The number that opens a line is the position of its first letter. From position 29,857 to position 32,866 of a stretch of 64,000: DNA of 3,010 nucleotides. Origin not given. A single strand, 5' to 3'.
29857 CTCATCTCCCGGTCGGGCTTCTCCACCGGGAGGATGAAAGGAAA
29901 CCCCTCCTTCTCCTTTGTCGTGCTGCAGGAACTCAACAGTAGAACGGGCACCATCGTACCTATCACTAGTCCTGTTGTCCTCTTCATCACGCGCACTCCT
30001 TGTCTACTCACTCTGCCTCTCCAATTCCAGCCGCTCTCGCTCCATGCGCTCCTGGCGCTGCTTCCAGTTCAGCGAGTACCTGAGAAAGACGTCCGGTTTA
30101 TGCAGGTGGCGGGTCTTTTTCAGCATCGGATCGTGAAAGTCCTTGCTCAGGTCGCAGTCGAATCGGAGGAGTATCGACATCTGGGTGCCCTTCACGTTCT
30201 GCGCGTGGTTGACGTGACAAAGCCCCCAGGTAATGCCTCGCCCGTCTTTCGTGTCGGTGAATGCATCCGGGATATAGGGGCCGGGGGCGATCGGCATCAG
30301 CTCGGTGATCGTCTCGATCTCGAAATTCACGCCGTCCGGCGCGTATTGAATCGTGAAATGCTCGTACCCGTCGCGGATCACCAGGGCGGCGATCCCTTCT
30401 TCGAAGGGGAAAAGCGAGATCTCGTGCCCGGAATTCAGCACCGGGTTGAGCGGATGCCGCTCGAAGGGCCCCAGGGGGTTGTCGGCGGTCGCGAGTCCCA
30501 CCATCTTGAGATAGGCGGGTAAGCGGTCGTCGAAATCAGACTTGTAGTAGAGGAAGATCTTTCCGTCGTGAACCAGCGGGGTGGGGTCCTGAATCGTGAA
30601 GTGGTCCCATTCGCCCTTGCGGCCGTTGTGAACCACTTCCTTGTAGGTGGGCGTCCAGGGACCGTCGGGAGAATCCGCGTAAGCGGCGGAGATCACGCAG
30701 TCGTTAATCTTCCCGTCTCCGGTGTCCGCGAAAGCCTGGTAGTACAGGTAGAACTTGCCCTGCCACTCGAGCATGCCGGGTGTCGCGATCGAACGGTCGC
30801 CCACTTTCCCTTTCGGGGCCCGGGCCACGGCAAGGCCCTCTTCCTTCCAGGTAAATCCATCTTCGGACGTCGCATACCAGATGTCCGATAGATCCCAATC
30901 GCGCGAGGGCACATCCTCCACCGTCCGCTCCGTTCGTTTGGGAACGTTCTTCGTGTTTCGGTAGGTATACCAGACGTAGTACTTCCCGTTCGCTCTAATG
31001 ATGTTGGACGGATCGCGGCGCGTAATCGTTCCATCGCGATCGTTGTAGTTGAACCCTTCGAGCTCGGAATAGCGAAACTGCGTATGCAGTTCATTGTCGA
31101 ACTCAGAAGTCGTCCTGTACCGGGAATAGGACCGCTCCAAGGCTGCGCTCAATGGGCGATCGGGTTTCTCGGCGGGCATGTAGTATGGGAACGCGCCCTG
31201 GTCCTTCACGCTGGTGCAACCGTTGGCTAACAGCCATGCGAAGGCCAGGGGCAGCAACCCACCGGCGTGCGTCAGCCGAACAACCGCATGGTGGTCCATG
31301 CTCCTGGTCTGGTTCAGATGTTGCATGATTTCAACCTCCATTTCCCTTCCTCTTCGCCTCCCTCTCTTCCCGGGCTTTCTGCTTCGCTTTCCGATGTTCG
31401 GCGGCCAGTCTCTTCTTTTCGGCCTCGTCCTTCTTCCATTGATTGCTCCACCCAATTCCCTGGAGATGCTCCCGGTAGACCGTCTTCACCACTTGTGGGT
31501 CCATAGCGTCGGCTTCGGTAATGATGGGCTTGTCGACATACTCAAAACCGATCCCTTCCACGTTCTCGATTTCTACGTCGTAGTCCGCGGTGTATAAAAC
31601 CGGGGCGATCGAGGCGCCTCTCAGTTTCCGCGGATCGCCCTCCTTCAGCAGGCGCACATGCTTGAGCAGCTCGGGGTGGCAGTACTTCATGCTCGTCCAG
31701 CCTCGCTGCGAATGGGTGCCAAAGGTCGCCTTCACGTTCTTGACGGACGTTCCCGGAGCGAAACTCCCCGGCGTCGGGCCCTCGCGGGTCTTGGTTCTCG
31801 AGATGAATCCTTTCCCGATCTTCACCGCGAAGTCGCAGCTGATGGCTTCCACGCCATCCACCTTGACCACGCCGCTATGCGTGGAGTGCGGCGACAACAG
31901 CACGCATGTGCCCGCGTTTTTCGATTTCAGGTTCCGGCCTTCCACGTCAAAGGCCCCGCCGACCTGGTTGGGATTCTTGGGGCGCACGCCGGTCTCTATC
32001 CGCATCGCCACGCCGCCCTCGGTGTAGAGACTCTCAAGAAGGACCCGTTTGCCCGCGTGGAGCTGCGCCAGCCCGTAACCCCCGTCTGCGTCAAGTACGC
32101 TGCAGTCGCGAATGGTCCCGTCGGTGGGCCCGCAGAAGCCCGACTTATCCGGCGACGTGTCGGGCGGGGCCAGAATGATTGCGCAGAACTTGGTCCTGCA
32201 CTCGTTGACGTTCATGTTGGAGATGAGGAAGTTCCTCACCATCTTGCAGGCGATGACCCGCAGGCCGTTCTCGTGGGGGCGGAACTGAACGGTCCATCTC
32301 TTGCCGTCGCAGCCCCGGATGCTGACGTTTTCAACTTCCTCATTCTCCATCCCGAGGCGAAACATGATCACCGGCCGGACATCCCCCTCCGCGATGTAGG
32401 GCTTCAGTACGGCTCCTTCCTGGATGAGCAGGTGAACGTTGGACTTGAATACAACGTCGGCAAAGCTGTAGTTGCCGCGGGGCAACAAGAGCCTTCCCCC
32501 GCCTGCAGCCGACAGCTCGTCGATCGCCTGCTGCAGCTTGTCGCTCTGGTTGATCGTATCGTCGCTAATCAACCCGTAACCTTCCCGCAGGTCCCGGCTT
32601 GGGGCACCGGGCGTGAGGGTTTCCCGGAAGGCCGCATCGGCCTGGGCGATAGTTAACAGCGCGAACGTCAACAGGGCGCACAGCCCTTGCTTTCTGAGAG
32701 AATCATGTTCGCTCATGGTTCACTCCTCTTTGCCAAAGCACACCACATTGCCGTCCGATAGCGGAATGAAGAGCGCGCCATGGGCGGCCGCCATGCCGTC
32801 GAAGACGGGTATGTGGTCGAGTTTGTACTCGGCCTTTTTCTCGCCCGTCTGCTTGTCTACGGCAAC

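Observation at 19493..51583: Five large exported paralogs (methyltransferase-like Rossmann domain + two PQQ/BamB-like propellers + conserved His/Cys cluster) interleaved with sulfatases and fucosidases: a candidate uncharacterised glycan-processing family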

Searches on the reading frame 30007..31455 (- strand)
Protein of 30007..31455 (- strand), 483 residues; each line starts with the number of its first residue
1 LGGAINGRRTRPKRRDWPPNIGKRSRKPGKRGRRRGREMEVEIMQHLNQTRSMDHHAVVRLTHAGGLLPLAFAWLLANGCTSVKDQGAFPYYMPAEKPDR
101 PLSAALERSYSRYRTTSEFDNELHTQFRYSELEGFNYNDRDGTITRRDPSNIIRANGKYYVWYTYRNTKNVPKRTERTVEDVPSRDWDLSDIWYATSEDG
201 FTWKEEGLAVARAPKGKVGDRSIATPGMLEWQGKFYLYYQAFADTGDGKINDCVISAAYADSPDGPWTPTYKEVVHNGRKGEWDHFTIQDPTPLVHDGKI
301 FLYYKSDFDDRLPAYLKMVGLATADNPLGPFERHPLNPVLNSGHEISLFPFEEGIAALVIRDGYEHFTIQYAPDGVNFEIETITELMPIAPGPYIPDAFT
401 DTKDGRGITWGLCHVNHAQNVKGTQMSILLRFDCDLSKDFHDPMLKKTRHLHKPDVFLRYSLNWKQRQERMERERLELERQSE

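Call 6: search_protein_families(library=pfam, proteins=[window:30007-31455:-], max_evalue=0.001)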
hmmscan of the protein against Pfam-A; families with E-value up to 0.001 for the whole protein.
window:30007-31455:- (483 aa): 2 families
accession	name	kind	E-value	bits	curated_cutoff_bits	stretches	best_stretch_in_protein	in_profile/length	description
PF04616.20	Glyco_hydro_43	-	8.4e-11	42.2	32.2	1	151-306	14-140/288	Glycosyl hydrolases family 43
PF24793.1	GINT1_N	-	0.00047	19.7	27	0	223-301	160-233/304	Glucosamine inositolphosphorylceramide transferase 1, N-terminal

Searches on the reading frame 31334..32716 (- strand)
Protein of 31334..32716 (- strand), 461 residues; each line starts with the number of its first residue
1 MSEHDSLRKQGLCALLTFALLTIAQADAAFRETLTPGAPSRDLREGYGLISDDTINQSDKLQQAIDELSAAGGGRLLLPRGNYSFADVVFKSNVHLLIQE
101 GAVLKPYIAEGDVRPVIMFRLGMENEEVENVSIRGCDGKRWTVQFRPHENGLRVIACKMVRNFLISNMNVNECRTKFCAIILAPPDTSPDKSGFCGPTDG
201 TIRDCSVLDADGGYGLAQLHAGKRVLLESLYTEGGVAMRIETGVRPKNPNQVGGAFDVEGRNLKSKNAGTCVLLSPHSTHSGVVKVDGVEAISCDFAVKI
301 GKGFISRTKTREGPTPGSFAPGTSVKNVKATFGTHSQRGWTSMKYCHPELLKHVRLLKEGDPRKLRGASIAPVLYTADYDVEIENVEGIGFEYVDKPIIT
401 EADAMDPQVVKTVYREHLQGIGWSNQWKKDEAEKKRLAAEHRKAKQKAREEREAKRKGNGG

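Call 6: search_protein_families(library=pfam, proteins=[window:31334-32716:-], max_evalue=0.001)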
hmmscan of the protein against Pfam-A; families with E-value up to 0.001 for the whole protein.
window:31334-32716:- (461 aa): 0 families

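Call 69: search_protein_families(library=pfam, proteins=[window:31334-32716:-], max_evalue=0.1)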
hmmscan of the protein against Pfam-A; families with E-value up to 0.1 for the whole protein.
window:31334-32716:- (461 aa): 1 family
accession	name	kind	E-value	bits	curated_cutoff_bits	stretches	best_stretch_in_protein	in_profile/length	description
PF12708.12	Pect-lyase_RHGA_epim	-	0.083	13.1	27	0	47-96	7-58/213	Rhamnogalacturonase A/epimerase, pectate lyase-like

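Call 85: search_solved_structures(query=window:31334-32716:-, max_evalue=0.01)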
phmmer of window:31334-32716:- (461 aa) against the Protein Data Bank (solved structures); distinct sequences matched with E-value up to 0.01: 7.
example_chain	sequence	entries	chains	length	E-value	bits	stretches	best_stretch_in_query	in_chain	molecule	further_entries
1h80_A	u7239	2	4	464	4.5e-35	124.3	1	27-307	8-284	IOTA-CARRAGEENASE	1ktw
3lmw_A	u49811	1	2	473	4.5e-35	124.3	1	27-307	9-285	Iota-carrageenase, CgiA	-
4mxn_A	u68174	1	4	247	5.9e-07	31.6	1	47-112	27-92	Uncharacterized protein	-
5olp_A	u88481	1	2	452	1.9e-06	30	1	39-119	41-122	Pectate lyase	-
3jur_A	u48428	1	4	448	3.8e-05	25.7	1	35-102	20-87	Exo-poly-alpha-D-galacturonosidase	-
3zpp_A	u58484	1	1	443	0.0012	20.8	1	46-125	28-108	CELL WALL SURFACE ANCHOR FAMILY PROTEIN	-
4mr0_A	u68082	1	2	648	0.0021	19.9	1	46-125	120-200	Plasmin and fibronectin-binding protein A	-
